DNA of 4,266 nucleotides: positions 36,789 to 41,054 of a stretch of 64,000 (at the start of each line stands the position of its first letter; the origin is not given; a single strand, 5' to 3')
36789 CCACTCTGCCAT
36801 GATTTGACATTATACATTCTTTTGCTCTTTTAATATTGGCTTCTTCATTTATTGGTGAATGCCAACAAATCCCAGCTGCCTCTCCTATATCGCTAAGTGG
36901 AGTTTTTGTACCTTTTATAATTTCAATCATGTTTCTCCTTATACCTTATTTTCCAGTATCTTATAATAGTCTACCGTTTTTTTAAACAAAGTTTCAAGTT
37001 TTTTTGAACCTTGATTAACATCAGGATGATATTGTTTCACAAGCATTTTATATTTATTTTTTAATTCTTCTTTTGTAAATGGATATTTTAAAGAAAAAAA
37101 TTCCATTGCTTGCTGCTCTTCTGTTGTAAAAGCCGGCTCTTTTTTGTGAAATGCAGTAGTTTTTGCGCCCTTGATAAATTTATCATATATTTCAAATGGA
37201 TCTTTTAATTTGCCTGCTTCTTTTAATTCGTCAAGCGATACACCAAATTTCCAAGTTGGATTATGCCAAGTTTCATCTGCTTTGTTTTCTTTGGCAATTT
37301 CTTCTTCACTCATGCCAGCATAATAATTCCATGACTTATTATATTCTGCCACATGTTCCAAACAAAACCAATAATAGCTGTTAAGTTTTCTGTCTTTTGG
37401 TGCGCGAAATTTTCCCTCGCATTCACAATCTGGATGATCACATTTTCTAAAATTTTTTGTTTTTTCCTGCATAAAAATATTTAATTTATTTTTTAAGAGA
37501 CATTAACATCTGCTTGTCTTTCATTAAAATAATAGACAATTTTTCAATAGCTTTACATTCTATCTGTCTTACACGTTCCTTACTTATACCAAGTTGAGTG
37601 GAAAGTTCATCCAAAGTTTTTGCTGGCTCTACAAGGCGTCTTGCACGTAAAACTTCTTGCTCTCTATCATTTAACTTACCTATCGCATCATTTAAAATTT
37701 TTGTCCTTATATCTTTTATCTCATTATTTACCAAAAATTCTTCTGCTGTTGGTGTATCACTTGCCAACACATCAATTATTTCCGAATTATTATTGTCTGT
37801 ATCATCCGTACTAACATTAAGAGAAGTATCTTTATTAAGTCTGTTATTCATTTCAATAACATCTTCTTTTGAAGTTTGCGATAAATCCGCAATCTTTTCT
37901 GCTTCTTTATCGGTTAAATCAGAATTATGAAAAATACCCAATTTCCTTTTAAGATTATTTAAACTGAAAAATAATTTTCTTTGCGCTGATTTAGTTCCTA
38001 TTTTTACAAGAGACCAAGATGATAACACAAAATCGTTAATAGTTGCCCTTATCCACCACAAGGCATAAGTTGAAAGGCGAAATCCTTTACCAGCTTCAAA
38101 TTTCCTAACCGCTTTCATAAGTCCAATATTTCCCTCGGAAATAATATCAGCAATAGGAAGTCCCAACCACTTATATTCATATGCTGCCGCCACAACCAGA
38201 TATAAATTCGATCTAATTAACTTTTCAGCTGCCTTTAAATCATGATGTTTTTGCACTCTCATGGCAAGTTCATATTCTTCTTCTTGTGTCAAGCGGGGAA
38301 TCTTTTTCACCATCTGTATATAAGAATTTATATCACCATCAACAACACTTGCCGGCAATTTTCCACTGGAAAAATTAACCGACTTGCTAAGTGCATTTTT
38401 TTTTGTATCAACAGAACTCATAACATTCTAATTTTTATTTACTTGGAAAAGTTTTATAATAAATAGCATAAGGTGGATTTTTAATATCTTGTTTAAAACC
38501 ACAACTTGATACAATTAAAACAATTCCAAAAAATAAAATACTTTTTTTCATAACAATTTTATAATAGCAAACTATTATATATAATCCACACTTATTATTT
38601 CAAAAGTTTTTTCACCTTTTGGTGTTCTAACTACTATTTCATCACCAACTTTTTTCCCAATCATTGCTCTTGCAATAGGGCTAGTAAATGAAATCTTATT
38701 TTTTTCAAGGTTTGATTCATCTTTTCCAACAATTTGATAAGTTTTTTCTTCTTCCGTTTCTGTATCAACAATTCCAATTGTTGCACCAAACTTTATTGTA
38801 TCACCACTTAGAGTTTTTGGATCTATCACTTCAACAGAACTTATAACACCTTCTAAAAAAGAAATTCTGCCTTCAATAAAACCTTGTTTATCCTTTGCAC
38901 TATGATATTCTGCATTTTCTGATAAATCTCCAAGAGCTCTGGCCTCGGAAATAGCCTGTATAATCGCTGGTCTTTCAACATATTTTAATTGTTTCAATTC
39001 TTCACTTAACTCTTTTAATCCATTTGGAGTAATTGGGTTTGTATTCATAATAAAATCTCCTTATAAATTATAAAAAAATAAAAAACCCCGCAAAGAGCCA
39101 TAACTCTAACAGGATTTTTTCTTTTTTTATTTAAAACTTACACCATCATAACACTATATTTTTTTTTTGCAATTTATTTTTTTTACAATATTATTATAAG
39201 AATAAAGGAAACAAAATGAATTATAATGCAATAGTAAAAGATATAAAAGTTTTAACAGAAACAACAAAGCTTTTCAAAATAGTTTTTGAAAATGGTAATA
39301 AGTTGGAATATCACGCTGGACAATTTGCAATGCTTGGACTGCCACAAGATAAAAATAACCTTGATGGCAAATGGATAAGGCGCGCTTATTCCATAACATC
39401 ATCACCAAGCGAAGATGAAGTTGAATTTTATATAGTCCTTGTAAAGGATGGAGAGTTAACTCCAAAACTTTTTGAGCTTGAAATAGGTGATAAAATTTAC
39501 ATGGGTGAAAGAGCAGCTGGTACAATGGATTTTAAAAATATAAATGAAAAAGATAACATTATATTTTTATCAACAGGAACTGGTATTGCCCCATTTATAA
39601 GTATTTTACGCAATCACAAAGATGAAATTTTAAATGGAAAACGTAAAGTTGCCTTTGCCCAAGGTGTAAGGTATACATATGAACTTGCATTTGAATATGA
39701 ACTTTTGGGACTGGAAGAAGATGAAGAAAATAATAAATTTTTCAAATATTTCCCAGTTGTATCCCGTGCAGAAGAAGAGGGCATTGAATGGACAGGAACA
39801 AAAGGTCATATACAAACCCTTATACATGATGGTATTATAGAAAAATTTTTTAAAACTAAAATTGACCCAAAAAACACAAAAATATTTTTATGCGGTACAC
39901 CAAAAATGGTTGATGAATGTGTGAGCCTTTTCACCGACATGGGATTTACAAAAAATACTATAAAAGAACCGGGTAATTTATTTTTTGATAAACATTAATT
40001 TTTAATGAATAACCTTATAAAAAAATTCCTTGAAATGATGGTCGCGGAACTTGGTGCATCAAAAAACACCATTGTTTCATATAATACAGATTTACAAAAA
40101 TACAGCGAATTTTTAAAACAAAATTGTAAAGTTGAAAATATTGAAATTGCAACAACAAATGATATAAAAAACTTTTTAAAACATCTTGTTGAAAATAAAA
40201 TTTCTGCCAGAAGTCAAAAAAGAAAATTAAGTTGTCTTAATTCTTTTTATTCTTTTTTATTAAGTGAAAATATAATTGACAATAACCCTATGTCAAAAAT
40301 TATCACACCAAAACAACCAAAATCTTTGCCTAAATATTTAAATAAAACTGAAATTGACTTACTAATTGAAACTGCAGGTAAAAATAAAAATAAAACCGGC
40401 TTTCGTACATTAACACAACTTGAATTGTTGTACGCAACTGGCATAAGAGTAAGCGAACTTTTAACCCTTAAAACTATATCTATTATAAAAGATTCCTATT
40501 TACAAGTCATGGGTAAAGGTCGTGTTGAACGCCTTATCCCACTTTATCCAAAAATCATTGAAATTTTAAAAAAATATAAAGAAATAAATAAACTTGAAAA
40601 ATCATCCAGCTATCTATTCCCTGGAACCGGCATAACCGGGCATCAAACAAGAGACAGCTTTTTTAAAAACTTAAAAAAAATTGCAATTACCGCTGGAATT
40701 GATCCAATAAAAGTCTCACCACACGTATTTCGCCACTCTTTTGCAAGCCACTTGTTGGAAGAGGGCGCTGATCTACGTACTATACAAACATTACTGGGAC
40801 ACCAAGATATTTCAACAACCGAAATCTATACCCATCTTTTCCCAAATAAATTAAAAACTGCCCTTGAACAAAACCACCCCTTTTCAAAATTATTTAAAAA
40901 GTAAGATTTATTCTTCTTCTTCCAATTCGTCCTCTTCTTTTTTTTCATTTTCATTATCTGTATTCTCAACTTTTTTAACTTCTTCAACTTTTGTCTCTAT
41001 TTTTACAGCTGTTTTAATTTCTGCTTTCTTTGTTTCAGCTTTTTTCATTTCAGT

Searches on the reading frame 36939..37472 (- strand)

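Call 20: search_protein_families(library=ncbifam, proteins=[window:36939-37472:-])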
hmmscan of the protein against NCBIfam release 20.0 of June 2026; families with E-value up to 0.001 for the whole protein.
window:36939-37472:- (177 aa): 5 families
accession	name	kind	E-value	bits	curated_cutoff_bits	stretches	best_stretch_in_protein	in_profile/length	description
TIGR02349.1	DnaJ_bact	equivalog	9e-08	31.9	377.2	1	133-176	13-56/354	molecular chaperone DnaJ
NF008035.0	PRK10767.1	subfamily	3.3e-07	29.7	338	1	131-176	15-60/374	molecular chaperone DnaJ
NF010892.0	PRK14299.1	equivalog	4.3e-05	22.9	392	1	133-174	17-57/291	chaperone protein DnaJ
NF010874.0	PRK14281.1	equivalog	5.1e-05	22.6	619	1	130-175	13-58/397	chaperone protein DnaJ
NF010894.0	PRK14301.1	equivalog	0.00016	20.8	548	1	133-175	17-59/373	chaperone protein DnaJ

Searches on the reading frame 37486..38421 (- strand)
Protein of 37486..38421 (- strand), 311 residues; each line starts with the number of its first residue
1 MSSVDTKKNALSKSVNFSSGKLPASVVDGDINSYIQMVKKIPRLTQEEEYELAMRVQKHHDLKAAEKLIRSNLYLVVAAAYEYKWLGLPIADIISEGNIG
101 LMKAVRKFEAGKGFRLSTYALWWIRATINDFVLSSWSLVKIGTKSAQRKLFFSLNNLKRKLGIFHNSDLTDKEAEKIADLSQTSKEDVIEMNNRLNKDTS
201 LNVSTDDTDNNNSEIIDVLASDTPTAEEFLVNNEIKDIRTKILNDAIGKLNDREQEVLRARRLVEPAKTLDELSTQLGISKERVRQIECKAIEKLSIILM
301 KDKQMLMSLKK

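Call 50: search_protein_families(library=pfam, proteins=[window:37486-38421:-])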
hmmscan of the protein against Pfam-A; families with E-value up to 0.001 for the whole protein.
window:37486-38421:- (311 aa): 3 families
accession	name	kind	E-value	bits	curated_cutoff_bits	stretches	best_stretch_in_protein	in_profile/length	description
PF04542.20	Sigma70_r2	-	3.9e-14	52.6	24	1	68-134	1-67/71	Sigma-70 region 2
PF04545.22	Sigma70_r4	-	5.6e-14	51.8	24.1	1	246-295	1-48/50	Sigma-70, region 4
PF00140.25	Sigma70_r1_2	-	4.6e-06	26.9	22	1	32-58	4-30/34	Sigma-70 factor, region 1.2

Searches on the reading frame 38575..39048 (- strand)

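Call 50: search_protein_families(library=pfam, proteins=[window:38575-39048:-])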
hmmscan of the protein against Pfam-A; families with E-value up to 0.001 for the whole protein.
window:38575-39048:- (157 aa): 2 families
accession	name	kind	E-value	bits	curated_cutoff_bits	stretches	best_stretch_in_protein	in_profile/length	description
PF03449.20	GreA_GreB_N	-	5.6e-29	100.6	24.5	1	4-74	1-71/71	Transcription elongation factor, N-terminal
PF01272.25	GreA_GreB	-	8.6e-29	99.8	26.9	1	82-156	3-77/77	Transcription elongation factor, GreA/GreB, C-term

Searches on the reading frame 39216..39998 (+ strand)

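Call 50: search_protein_families(library=pfam, proteins=[window:39216-39998:+])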
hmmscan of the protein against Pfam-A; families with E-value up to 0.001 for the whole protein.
window:39216-39998:+ (260 aa): 3 families
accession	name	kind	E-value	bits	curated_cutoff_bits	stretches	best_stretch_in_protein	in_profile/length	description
PF00175.26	NAD_binding_1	-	2e-14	54.6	22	1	117-234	1-106/109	Oxidoreductase NAD-binding domain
PF00970.30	FAD_binding_6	-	3.9e-08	34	21.1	1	6-95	3-89/99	Oxidoreductase FAD-binding domain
PF08030.17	NAD_binding_6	-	0.00024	21.7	22.2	0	113-168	2-61/156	Ferric reductase NAD binding domain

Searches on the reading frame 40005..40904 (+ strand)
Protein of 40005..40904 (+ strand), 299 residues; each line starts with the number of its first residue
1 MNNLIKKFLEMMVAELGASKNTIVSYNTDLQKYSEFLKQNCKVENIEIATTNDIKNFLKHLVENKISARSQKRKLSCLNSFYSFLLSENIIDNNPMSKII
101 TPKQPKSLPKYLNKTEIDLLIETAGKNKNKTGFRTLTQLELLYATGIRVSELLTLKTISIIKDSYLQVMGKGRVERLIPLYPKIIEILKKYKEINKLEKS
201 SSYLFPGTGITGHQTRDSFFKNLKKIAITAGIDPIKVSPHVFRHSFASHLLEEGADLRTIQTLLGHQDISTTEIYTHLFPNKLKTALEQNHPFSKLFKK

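Call 50: search_protein_families(library=pfam, proteins=[window:40005-40904:+])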
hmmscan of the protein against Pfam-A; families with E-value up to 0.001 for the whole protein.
window:40005-40904:+ (299 aa): 4 families
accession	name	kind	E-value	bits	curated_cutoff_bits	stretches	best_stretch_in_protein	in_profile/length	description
PF00589.27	Phage_integrase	-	5.6e-39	134.1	27.1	1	111-280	2-170/172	Phage integrase family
PF02899.23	Phage_int_SAM_1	-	7.8e-19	68.2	22.3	1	5-89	1-83/83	Phage integrase, N-terminal SAM-like domain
PF13495.12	Phage_int_SAM_4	-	1.4e-10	41.9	27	1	4-90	1-83/85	Phage integrase, N-terminal SAM-like domain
PF13102.12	Phage_int_SAM_5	-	0.00014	22.6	22.3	1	10-96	11-93/98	Phage integrase SAM-like domain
